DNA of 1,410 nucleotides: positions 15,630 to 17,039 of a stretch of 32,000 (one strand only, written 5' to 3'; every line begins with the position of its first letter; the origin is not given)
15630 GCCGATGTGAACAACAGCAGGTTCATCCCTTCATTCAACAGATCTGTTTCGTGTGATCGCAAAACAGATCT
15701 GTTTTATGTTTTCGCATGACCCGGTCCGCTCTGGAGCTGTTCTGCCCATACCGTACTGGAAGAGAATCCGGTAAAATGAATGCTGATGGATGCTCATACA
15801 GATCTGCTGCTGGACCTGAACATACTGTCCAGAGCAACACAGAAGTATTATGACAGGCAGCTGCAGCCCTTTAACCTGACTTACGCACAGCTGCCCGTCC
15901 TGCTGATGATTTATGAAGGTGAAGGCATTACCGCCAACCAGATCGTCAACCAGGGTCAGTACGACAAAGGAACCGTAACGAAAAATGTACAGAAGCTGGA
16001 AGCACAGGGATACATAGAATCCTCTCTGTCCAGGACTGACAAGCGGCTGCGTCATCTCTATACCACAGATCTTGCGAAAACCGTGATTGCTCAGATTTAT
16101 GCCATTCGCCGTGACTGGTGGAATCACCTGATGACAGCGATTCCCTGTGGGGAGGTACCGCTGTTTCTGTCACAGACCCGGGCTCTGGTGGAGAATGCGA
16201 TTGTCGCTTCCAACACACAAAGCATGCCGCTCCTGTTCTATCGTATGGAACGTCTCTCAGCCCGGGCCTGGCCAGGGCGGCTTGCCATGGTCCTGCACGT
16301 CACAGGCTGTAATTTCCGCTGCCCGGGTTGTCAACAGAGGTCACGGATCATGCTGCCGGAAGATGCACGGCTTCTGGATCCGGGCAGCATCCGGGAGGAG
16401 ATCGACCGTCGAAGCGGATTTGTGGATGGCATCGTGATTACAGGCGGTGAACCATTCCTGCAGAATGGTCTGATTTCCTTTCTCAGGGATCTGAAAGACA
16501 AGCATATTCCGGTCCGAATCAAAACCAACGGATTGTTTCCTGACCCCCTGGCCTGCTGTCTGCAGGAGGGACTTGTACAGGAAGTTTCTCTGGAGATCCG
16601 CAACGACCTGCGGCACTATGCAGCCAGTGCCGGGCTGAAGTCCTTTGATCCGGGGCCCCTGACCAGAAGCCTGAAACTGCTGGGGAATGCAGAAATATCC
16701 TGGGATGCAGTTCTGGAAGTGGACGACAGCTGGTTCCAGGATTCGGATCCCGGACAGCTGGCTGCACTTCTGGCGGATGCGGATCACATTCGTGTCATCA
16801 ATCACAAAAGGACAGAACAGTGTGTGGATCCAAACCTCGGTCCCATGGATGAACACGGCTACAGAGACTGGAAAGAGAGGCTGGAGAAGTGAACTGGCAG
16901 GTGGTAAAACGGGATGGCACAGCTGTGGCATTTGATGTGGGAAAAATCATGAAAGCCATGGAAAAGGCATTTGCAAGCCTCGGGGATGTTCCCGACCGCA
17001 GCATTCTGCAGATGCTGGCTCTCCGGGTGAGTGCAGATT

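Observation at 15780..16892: In-frame fusion of a MarR-type DNA-binding domain to the class III RNR activase NrdG, translationally coupled to nrdD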

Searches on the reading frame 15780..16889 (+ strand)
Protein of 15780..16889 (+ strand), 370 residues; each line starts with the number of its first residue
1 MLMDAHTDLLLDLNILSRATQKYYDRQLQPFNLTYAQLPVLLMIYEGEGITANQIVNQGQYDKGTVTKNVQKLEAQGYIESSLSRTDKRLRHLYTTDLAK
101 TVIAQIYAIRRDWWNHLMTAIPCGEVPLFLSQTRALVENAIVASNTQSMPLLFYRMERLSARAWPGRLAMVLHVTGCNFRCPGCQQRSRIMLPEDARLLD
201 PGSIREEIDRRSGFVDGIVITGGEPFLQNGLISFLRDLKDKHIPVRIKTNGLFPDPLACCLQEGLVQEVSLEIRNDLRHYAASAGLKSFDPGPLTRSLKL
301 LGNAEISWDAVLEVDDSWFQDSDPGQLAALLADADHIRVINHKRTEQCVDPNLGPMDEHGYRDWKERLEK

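Call 3: search_protein_families(library=pfam, proteins=[window:15780-16889:+], max_evalue=0.01)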
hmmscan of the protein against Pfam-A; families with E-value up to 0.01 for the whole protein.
window:15780-16889:+ (370 aa): 7 families
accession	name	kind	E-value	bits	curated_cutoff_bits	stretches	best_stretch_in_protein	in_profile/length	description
PF12802.13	MarR_2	-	1.2e-13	51.5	27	1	32-89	2-60/61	MarR family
PF04055.27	Radical_SAM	-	7.7e-13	49.4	29.5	1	172-255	2-90/166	Radical SAM superfamily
PF01047.28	MarR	-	2.3e-10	40.6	24.6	1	33-89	1-57/59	MarR family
PF22381.2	Staph_reg_Sar_Rot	-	4.5e-07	30.3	27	1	27-105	6-84/85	Transcriptional regulator SarA/Rot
PF13353.11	Fer4_12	-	1.2e-06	29.3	22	1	170-242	8-81/137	4Fe-4S single cluster domain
PF13463.12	HTH_27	-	6.1e-05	23.6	22.2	1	33-97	1-66/68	Winged helix DNA-binding domain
PF13601.12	HTH_34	-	0.0067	17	27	0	38-94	3-59/80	Winged helix DNA-binding domain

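Call 4: search_protein_families(library=ncbifam, proteins=[window:15780-16889:+], max_evalue=0.01)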
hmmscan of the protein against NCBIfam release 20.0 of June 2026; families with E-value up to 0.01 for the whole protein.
window:15780-16889:+ (370 aa): 38 families (the best 25 are shown)
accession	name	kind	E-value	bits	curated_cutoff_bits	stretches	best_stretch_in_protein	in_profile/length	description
TIGR02495.1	NrdG2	equivalog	4.2e-32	111.1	131.15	1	157-334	6-183/193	anaerobic ribonucleoside-triphosphate reductase activating protein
NF045593.1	bilirub_TF_BilQ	equivalog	1.2e-12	47.7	125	1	15-121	10-116/135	bilirubin utilization transcriptional regulator BilQ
NF052638.1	TransRegOhrRVib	equivalog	2.5e-11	43.5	200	1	18-104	20-106/141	transcriptional regulator OhrR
TIGR03963.1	rSAM_QueE_Clost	equivalog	6.4e-09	35.8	260.1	1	166-251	18-102/219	putative 7-carboxy-7-deazaguanine synthase QueE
TIGR02493.1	PFLA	equivalog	1.1e-08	34.8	231.75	1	164-253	13-105/235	pyruvate formate-lyase-activating protein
TIGR02666.1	moaA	equivalog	6.6e-08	31.9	284.05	1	176-269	19-118/336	GTP 3',8-cyclase MoaA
NF053777.1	Saro0803TransReg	equivalog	1.1e-07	31.6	200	1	17-106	19-108/140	Saro_0803 family transcriptional regulator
NF010349.0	PRK13777.1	equivalog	9.6e-07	28.3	153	1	16-108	27-119/190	HTH-type transcriptional regulator Hpr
TIGR02491.1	NrdG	equivalog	1.8e-06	28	126.1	1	170-239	18-91/154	anaerobic ribonucleoside-triphosphate reductase activating protein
TIGR04317.1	W_rSAM_matur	equivalog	1.2e-05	24.6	380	1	173-258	10-95/349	tungsten cofactor oxidoreductase radical SAM maturase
NF050133.1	TransRegFabT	equivalog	1.9e-05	25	200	1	45-101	39-95/138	fatty acid biosynthesis transcriptional regulator FabT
TIGR04041.1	activase_YjjW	hypoth_equivalog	3.4e-05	23.4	250.2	1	200-252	94-147/276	YjjW family glycine radical enzyme activase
TIGR02826.1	RNR_activ_nrdG3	equivalog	4e-05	23.5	151.7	1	162-241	10-87/148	anaerobic ribonucleoside-triphosphate reductase activating protein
TIGR04349.1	rSAM_QueE_gams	hypoth_equivalog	5.6e-05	22.9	300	1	166-251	18-98/210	7-carboxy-7-deazaguanine synthase QueE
NF045574.1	sacti_mat_StsB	exception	5.7e-05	22.1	625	1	174-251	103-178/466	StsB family radical SAM/SPASM domain sactipeptide maturase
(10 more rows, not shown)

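Call 5: find_homologous_proteins(query=window:15780-16889:+, max_evalue=0.00001)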
Query window:15780-16889:+ (370 aa): 1286 proteins with E <= 0.00001 among 7572 candidates; the best 120 are listed.
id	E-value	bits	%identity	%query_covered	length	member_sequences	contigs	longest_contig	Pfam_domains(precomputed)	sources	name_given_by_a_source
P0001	3.4e-245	831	98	100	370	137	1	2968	PF01047.29,PF04055.28,PF13353.12,PF12802.14,PF22381.3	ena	-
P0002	8.3e-160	550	67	99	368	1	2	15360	PF01047.29,PF04055.28,PF13353.12,PF12802.14,PF22381.3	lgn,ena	-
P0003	5.3e-157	541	66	100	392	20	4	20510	PF01047.29,PF04055.28,PF13353.12,PF12802.14,PF22381.3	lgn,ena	-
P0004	9.4e-145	500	61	99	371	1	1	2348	PF01047.29,PF04055.28,PF13353.12,PF12802.14,PF22381.3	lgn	-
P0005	2.4e-102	361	45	96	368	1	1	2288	PF01047.29,PF04055.28,PF13353.12,PF12802.14,PF22381.3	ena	-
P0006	6.8e-96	340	45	99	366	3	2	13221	PF01047.29,PF04055.28,PF13353.12,PF12802.14,PF22381.3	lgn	-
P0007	5.7e-95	337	45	96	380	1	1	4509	PF01047.29,PF13463.13,PF04055.28,PF13353.12,PF12802.14,PF22381.3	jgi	jgi:anaerobic ribonucleoside-triphosphate reductase activating protein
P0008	8.5e-94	333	46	99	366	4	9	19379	PF01047.29,PF13463.13,PF04055.28,PF13353.12,PF12802.14,PF22381.3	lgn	-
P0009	8.7e-82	293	38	98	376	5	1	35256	PF01047.29,PF04055.28,PF13353.12,PF12802.14,PF22381.3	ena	-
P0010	3.3e-81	291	40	95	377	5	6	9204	PF01047.29,PF13463.13,PF04055.28,PF13353.12,PF12802.14,PF22381.3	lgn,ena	-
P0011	5.4e-78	281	39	95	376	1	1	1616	PF01047.29,PF04055.28,PF13353.12,PF12802.14,PF22381.3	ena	-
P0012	8.3e-78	280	38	99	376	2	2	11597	PF01047.29,PF04055.28,PF12802.14,PF22381.3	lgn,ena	-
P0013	7.2e-77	277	37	92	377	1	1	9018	PF01047.29,PF04055.28,PF13353.12,PF12802.14,PF22381.3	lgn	-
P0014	4.1e-76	275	38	97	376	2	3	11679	PF01047.29,PF04055.28,PF13353.12,PF12802.14,PF22381.3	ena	-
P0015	4.7e-76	274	39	97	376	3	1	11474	PF01047.29,PF04055.28,PF12802.14,PF22381.3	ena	-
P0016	2.5e-74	269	38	99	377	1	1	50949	PF01047.29,PF04055.28,PF13353.12,PF12802.14,PF22381.3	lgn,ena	-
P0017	2.6e-74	269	38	99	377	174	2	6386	PF01047.29,PF04055.28,PF13353.12,PF12802.14,PF22381.3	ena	-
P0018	6.3e-74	267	38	99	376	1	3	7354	PF01047.29,PF22166.4,PF04055.28,PF13353.12,PF12802.14,PF22381.3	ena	-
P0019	1.3e-73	266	38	99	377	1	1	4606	PF01047.29,PF04055.28,PF13353.12,PF12802.14,PF22381.3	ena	-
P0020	2.3e-73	266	38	95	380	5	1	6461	PF01047.29,PF04055.28,PF13353.12,PF12802.14,PF22381.3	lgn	-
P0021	3.4e-73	265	38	99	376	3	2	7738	PF01047.29,PF04055.28,PF12802.14,PF22381.3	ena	-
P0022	5.4e-73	264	42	82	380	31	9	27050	PF01047.29,PF13463.13,PF04055.28,PF13353.12,PF12802.14,PF22381.3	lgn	-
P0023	2.7e-70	255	35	96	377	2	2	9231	PF01047.29,PF04055.28,PF13353.12,PF12802.14,PF22381.3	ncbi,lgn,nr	ncbi:MAG: anaerobic ribonucleoside-triphosphate reductase activating protein [Firmicutes bacterium]|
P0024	2.8e-70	255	37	99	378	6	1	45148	PF01047.29,PF13463.13,PF04055.28,PF13353.12,PF12802.14,PF22381.3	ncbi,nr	ncbi:MAG: anaerobic ribonucleoside-triphosphate reductase activating protein [Erysipelotrichaceae ba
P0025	1.6e-69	253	36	96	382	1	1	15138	PF01047.29,PF13412.13,PF04055.28,PF13353.12,PF12802.14,PF22381.3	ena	-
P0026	1.9e-69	253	36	99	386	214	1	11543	PF01047.29,PF04055.28,PF13353.12,PF12802.14,PF22381.3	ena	-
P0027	2.1e-69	253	39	82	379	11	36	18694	PF01047.29,PF04055.28,PF12802.14,PF22381.3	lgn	-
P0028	2.2e-69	252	35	96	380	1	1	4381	PF01047.29,PF13412.13,PF04055.28,PF13353.12,PF12802.14,PF22381.3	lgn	-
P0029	2.3e-69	252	35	91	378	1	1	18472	PF01047.29,PF04055.28,PF13353.12,PF12802.14,PF22381.3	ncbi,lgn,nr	ncbi:MAG: anaerobic ribonucleoside-triphosphate reductase activating protein [Bacillota bacterium]|n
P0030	2.3e-69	252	36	96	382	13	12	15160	PF01047.29,PF13412.13,PF04055.28,PF13353.12,PF12802.14,PF22381.3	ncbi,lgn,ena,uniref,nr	ncbi:anaerobic ribonucleoside-triphosphate reductase activating protein [uncultured Faecalicoccus sp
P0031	2.6e-69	252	36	96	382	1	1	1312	PF01047.29,PF13412.13,PF04055.28,PF13353.12,PF12802.14,PF22381.3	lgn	-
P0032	3.2e-69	252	36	96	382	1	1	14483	PF01047.29,PF13412.13,PF04055.28,PF13353.12,PF12802.14,PF22381.3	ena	-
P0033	4.4e-69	251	36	96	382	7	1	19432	PF01047.29,PF13412.13,PF04055.28,PF13353.12,PF12802.14,PF22381.3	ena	-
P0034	5.1e-69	251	35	97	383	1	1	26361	PF01047.29,PF13463.13,PF04055.28,PF13353.12,PF12802.14,PF22381.3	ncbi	-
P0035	6.5e-69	251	37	99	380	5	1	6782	PF01047.29,PF04055.28,PF13353.12,PF12802.14,PF22381.3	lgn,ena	-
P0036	9.2e-69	250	35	99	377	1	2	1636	PF01047.29,PF22194.3,PF04055.28,PF12802.14,PF22381.3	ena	-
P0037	1.0e-68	250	36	96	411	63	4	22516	PF01047.29,PF04055.28,PF13353.12,PF12802.14,PF22381.3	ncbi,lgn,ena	-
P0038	1.1e-68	250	35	97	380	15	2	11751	PF01047.29,PF13412.13,PF04055.28,PF13353.12,PF12802.14,PF22381.3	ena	-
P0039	2.5e-68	249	35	96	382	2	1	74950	PF01047.29,PF04055.28,PF13353.12,PF12802.14,PF22381.3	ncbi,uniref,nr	ncbi:anaerobic ribonucleoside-triphosphate reductase activating protein [Faecalicoccus acidiformans]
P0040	2.5e-68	249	36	96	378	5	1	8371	PF01047.29,PF04055.28,PF13353.12,PF12802.14,PF22381.3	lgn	-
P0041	2.6e-68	249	36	94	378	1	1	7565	PF01047.29,PF04055.28,PF13353.12,PF12802.14,PF22381.3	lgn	-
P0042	3.0e-68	249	36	96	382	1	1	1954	PF01047.29,PF13412.13,PF04055.28,PF13353.12,PF12802.14,PF22381.3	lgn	-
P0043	7.4e-68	247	40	82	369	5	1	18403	PF01047.29,PF04055.28,PF13353.12,PF12802.14,PF22381.3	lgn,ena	-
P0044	1.2e-67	247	37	92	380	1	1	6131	PF01047.29,PF04055.28,PF12802.14,PF22381.3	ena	-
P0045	1.7e-67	246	36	96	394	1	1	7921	PF01047.29,PF13412.13,PF04055.28,PF13353.12,PF12802.14,PF22381.3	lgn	-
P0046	2.1e-67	246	36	92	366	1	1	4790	PF01047.29,PF13463.13,PF04055.28,PF13353.12,PF12802.14,PF22381.3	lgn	-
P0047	3.6e-67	245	36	96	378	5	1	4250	PF01047.29,PF04055.28,PF13353.12,PF12802.14,PF22381.3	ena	-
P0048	1.6e-66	243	36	95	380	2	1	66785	PF01047.29,PF04055.28,PF13353.12,PF12802.14,PF22381.3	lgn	-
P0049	2.1e-66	243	39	84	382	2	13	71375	PF01047.29,PF04055.28,PF12802.14,PF22381.3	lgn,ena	-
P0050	5.0e-66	241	38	81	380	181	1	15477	PF01047.29,PF13412.13,PF13463.13,PF04055.28,PF13353.12,PF12802.14,PF22381.3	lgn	-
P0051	9.2e-66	241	38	82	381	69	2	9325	PF01047.29,PF13463.13,PF04055.28,PF12802.14,PF22381.3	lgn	-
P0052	1.4e-65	240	36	96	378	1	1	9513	PF01047.29,PF04055.28,PF13353.12,PF12802.14,PF22381.3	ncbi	-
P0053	4.0e-65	238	38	84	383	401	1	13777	PF01047.29,PF04055.28,PF12802.14,PF22381.3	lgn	-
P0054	6.0e-65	238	37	91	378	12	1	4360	PF01047.29,PF04055.28,PF13353.12,PF12802.14,PF22381.3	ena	-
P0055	6.5e-65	238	34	95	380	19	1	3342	PF01047.29,PF04055.28,PF13353.12,PF12802.14,PF22381.3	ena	-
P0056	8.9e-65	237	34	97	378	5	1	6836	PF01047.29,PF04055.28,PF13353.12,PF12802.14,PF22381.3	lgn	-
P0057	3.1e-64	236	32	99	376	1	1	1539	PF01047.29,PF13463.13,PF04055.28,PF13353.12,PF12802.14,PF22381.3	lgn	-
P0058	3.8e-64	235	36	91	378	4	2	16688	PF01047.29,PF04055.28,PF13353.12,PF12802.14,PF22381.3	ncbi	-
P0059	5.7e-64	235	31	99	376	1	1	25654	PF01047.29,PF13463.13,PF04055.28,PF13353.12,PF12802.14,PF22381.3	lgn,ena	-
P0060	6.4e-64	235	36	97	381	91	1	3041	PF01047.29,PF04055.28,PF13353.12,PF12802.14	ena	-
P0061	7.3e-64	234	36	83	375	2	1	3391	PF01047.29,PF04055.28,PF12802.14,PF22381.3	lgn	-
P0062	7.6e-64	234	35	99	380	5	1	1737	PF01047.29,PF13463.13,PF04055.28,PF13353.12,PF12802.14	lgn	-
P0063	1.6e-63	233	38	83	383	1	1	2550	PF01047.29,PF04055.28,PF12802.14,PF22381.3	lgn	-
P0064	2.0e-63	233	39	83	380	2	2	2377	PF01047.29,PF04055.28,PF13353.12,PF12802.14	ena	-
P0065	3.0e-63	232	33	96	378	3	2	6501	PF01047.29,PF04055.28,PF13353.12,PF12802.14,PF22381.3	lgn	-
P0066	5.9e-63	231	34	93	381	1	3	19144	PF01047.29,PF04055.28,PF13353.12,PF12802.14,PF22381.3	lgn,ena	-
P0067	1.0e-62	231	35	91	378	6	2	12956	PF01047.29,PF04055.28,PF13353.12,PF12802.14,PF22381.3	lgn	-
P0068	1.1e-62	230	37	83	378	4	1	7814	PF01047.29,PF13412.13,PF04055.28,PF13353.12,PF12802.14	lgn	-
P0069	1.6e-62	230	33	96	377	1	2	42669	PF01047.29,PF04055.28,PF13353.12,PF12802.14,PF22381.3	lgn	-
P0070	1.6e-62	230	36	95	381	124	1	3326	PF01047.29,PF04055.28,PF13353.12,PF12802.14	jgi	-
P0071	1.9e-62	230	35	90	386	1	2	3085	PF01047.29,PF04055.28,PF12802.14,PF22381.3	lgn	-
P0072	2.0e-62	230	34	93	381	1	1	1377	PF01047.29,PF22166.4,PF13463.13,PF04055.28,PF13353.12,PF12802.14,PF22381.3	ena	-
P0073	5.2e-62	228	33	96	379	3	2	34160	PF01047.29,PF13463.13,PF04055.28,PF13353.12,PF12802.14,PF22381.3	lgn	-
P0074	7.8e-62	228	34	97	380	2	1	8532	PF01047.29,PF04055.28,PF13353.12,PF12802.14,PF22381.3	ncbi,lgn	-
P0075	1.1e-61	227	38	82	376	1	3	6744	PF01047.29,PF13412.13,PF04055.28,PF13353.12,PF12802.14,PF22381.3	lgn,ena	-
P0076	2.0e-61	226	32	93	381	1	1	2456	PF01047.29,PF13463.13,PF04055.28,PF13353.12,PF12802.14,PF22381.3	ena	-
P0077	2.0e-61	226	32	92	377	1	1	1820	PF01047.29,PF04055.28,PF13353.12,PF12802.14,PF22381.3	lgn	-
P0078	4.9e-61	225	32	95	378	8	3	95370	PF01047.29,PF13463.13,PF04055.28,PF13353.12,PF12802.14,PF22381.3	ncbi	ncbi:MAG: anaerobic ribonucleoside-triphosphate reductase activating protein [Erysipelotrichaceae ba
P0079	6.3e-61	225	32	93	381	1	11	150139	PF01047.29,PF13463.13,PF04055.28,PF13353.12,PF12802.14,PF22381.3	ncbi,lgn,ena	-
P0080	6.9e-61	225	32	93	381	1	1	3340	PF01047.29,PF13463.13,PF04055.28,PF13353.12,PF12802.14,PF22381.3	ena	-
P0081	8.4e-61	224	32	93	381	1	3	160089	PF01047.29,PF13463.13,PF04055.28,PF13353.12,PF12802.14,PF22381.3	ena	-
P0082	1.1e-60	224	33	96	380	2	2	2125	PF01047.29,PF04055.28,PF13353.12,PF12802.14,PF22381.3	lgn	-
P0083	1.2e-60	224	32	98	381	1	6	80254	PF01047.29,PF13463.13,PF04055.28,PF13353.12,PF12802.14,PF22381.3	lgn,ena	-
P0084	1.2e-60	224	32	98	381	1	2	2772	PF01047.29,PF13463.13,PF04055.28,PF13353.12,PF12802.14,PF22381.3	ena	-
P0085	1.2e-60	224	32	98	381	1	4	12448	PF01047.29,PF13463.13,PF04055.28,PF13353.12,PF12802.14,PF22381.3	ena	-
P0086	1.4e-60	224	32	98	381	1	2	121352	PF01047.29,PF13463.13,PF04055.28,PF13353.12,PF12802.14,PF22381.3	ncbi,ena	-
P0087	2.2e-60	223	32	98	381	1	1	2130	PF01047.29,PF13463.13,PF04055.28,PF13353.12,PF12802.14,PF22381.3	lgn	-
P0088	2.3e-60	223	32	98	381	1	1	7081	PF01047.29,PF13463.13,PF04055.28,PF13353.12,PF12802.14,PF22381.3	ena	-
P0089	2.8e-60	223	32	98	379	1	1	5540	PF01047.29,PF04055.28,PF13353.12,PF12802.14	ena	-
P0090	2.9e-60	222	32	97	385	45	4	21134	PF01047.29,PF13412.13,PF04055.28,PF13353.12,PF12802.14,PF22381.3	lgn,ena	-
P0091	4.4e-60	222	32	98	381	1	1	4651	PF01047.29,PF13463.13,PF04055.28,PF13353.12,PF12802.14,PF22381.3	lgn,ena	-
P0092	5.7e-60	222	32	96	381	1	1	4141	PF01047.29,PF04055.28,PF13353.12,PF12802.14,PF22381.3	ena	-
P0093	8.4e-60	221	32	98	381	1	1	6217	PF01047.29,PF13463.13,PF04055.28,PF13353.12,PF12802.14,PF22381.3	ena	-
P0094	9.3e-60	221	33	96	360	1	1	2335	PF01047.29,PF13463.13,PF04055.28,PF13353.12,PF12802.14,PF22381.3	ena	-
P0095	1.6e-59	220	32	96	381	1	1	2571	PF01047.29,PF04055.28,PF13353.12,PF12802.14,PF22381.3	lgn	-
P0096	1.9e-59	220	30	97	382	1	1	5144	PF01047.29,PF13463.13,PF04055.28,PF13353.12,PF12802.14,PF22381.3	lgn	-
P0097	2.3e-59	220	32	95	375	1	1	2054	PF01047.29,PF04055.28,PF13353.12,PF12802.14,PF22381.3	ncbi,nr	ncbi:MAG: anaerobic ribonucleoside-triphosphate reductase activating protein, partial [Erysipelotric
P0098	2.8e-59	219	35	90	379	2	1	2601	PF01047.29,PF04055.28,PF13353.12,PF12802.14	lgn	-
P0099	3.0e-59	219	32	99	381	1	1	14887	PF01047.29,PF04055.28,PF13353.12,PF12802.14,PF22381.3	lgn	-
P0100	3.5e-59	219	31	96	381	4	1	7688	PF01047.29,PF13463.13,PF04055.28,PF13353.12,PF12802.14,PF22381.3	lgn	-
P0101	4.3e-59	219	32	96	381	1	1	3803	PF01047.29,PF04055.28,PF13353.12,PF12802.14,PF22381.3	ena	-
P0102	4.3e-59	219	32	96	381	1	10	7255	PF01047.29,PF04055.28,PF13353.12,PF12802.14,PF22381.3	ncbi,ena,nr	ncbi:MAG: anaerobic ribonucleoside-triphosphate reductase activating protein [Erysipelotrichaceae ba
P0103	4.3e-59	219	31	96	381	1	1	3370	PF01047.29,PF13463.13,PF04055.28,PF13353.12,PF12802.14,PF22381.3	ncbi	-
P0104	4.4e-59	219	32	96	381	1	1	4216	PF01047.29,PF04055.28,PF13353.12,PF12802.14,PF22381.3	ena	-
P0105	4.4e-59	219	32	96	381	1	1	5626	PF01047.29,PF04055.28,PF13353.12,PF12802.14,PF22381.3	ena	-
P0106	5.9e-59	218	32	96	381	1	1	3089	PF01047.29,PF04055.28,PF13353.12,PF12802.14,PF22381.3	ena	-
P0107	5.9e-59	218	32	96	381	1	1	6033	PF01047.29,PF04055.28,PF13353.12,PF12802.14,PF22381.3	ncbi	-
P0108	5.9e-59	218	32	96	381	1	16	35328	PF01047.29,PF04055.28,PF13353.12,PF12802.14,PF22381.3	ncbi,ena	-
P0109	5.9e-59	218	32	96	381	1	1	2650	PF01047.29,PF04055.28,PF13353.12,PF12802.14,PF22381.3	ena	-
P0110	5.9e-59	218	32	96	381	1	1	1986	PF01047.29,PF04055.28,PF13353.12,PF12802.14,PF22381.3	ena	-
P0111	5.9e-59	218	32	96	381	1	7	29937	PF01047.29,PF04055.28,PF13353.12,PF12802.14,PF22381.3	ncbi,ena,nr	ncbi:MAG: anaerobic ribonucleoside-triphosphate reductase activating protein [Erysipelotrichaceae ba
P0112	5.9e-59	218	32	96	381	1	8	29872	PF01047.29,PF04055.28,PF13353.12,PF12802.14,PF22381.3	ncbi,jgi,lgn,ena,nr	ncbi:MAG: anaerobic ribonucleoside-triphosphate reductase activating protein [Erysipelotrichaceae ba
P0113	5.9e-59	218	32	96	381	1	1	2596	PF01047.29,PF04055.28,PF13353.12,PF12802.14,PF22381.3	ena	-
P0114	5.9e-59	218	32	96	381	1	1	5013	PF01047.29,PF04055.28,PF13353.12,PF12802.14,PF22381.3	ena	-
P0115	5.9e-59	218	32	96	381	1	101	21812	PF01047.29,PF04055.28,PF13353.12,PF12802.14,PF22381.3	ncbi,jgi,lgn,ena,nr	ncbi:MAG: anaerobic ribonucleoside-triphosphate reductase activating protein [Erysipelotrichaceae ba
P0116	5.9e-59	218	32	96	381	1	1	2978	PF01047.29,PF04055.28,PF13353.12,PF12802.14,PF22381.3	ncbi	-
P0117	5.9e-59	218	32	96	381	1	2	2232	PF01047.29,PF04055.28,PF13353.12,PF12802.14,PF22381.3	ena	-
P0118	5.9e-59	218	32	96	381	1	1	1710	PF01047.29,PF04055.28,PF13353.12,PF12802.14,PF22381.3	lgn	-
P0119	5.9e-59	218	32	96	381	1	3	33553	PF01047.29,PF04055.28,PF13353.12,PF12802.14,PF22381.3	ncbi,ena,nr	ncbi:MAG: anaerobic ribonucleoside-triphosphate reductase activating protein [Erysipelotrichaceae ba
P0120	5.9e-59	218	32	96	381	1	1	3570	PF01047.29,PF04055.28,PF13353.12,PF12802.14,PF22381.3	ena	-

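Call 16: search_protein_representatives(protein=window:15780-16889:+)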
Query: 370 residues. Proteins with E-value up to 0.001 (for the whole library): 4911; up to 1e-10: 1453; up to 1e-30: 31. The best 150 are listed.
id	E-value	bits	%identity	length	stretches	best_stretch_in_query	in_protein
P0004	3.0e-145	500.4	61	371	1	3-370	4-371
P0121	5.4e-68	246.2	38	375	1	7-318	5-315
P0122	7.4e-68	245.8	40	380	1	3-314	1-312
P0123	3.5e-61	223.8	33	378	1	6-366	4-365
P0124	8.1e-60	219.3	36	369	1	3-304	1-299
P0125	1.2e-57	212.2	33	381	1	11-357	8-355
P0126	4.7e-55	203.6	32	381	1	8-355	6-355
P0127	1.0e-53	199.2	29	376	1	7-366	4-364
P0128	2.2e-53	198.2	36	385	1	5-335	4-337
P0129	1.8e-52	195.2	30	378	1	11-361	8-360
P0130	4.1e-52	194.0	38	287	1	3-257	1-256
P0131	4.6e-52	193.8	31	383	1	7-351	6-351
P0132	1.5e-51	192.2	34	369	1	8-298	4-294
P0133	4.4e-51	190.6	32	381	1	8-334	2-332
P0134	1.9e-50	188.5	31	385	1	10-334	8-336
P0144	1.4e-40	156.0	27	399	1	7-358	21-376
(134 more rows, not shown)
